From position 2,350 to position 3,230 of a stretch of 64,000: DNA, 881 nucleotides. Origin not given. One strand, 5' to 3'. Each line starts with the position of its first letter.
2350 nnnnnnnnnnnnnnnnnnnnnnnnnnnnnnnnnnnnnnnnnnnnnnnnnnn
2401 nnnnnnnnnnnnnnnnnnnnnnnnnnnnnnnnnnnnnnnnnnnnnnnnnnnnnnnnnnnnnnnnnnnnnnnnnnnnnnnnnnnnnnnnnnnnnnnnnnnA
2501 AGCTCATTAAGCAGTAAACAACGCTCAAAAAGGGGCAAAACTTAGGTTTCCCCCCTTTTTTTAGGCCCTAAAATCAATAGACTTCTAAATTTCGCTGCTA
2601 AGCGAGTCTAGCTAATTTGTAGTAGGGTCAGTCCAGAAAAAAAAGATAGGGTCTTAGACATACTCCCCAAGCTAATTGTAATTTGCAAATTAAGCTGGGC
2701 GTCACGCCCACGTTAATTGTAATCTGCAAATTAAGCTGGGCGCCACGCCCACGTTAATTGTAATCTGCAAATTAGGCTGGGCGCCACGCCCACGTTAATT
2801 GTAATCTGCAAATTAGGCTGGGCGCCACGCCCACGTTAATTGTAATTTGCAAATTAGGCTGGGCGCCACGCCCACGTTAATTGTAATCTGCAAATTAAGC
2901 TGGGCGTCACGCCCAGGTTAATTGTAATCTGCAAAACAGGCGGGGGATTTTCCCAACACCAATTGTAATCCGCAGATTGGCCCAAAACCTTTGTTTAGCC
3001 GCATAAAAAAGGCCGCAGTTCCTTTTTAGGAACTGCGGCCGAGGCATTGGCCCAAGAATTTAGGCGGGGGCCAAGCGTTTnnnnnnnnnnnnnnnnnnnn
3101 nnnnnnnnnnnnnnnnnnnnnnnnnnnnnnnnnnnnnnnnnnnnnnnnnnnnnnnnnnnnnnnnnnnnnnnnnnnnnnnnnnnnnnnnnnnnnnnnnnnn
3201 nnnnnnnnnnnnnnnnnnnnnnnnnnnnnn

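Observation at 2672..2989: Two unrelated tandem arrays share the same 41-bp period and the same stem-CCA-stem hairpin architecture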

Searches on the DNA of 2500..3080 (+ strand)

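Call 15: search_rna_families(source=window, start=2500, end=3080, threshold=evalue, max_evalue=10)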
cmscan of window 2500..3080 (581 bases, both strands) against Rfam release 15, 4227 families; matches with E-value up to 10: 22.
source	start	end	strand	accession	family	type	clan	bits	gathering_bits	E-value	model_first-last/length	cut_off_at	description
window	3005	3080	-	RF00111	SdsR_RyeB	Gene; sRNA;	CL00105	23.6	38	0.068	32-100/100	5'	SdsR_RyeB RNA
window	2655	2852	+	RF03533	SQ1002_RNA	Gene; sRNA;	-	22.8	128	0.0095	1-237/237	no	Clostridioides difficile sRNA SQ1002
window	2670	2737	+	RF00207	K10_TLS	Cis-reg;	-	22.8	43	0.035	1-48/48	no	K10 transport/localisation element (TLS)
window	2844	2923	-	RF02420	Bp1_162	Gene; sRNA;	-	20.8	50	0.51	1-100/100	no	Burkholderia sRNA Bp1_Cand612_SIPHT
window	2852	2923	+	RF03497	MIR5038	Gene; miRNA;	-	19.9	70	0.4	1-75/75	no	MIR5038 microRNA precursor family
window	2640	2718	-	RF02420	Bp1_162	Gene; sRNA;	-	17.9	50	2.5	1-100/100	no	Burkholderia sRNA Bp1_Cand612_SIPHT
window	3005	3080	-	RF02883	BcKCsr2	Gene; sRNA;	-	17.7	40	0.12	61-129/129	5'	Burkholderia sRNA 2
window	2692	2755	-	RF03392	mir-3943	Gene; miRNA;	-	17.7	69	8.6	1-84/84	no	mir-3943 microRNA precursor family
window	3004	3080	-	RF00021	Spot_42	Gene; sRNA;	-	17.6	80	0.85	43-115/115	5'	Spot 42 RNA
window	2893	2930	+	RF02420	Bp1_162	Gene; sRNA;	-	17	50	4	1-100/100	no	Burkholderia sRNA Bp1_Cand612_SIPHT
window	2669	2860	+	RF04223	MIR2619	Gene; miRNA;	-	16.8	113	0.19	1-202/202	no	MIR2619 microRNA precursor family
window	2833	2901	+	RF00207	K10_TLS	Cis-reg;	-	16.8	43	1.9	1-48/48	no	K10 transport/localisation element (TLS)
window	2500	2561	+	RF02057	STnc40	Gene; sRNA;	-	16.2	45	5.7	1-70/70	no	Salmonella enterica sRNA STnc40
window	2754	2937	+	RF02606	AbsR28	Gene; sRNA;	-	16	50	0.48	1-180/180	no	Acinetobacter sRNA 28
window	2650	2746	+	RF02956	DUF2693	Gene; sRNA;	-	15.5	81.3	1.5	1-165/165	no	DUF2693 RNA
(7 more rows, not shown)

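Call 80: search_dna_similar(query=window:2540-2800:+, collection=plasmids, mode=distant, max_evalue=0.001)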
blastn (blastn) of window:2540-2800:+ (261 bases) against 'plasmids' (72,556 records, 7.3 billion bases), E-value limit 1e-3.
No match.
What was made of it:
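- Tried and rejected: The leader plus two units gave no match (call 80).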
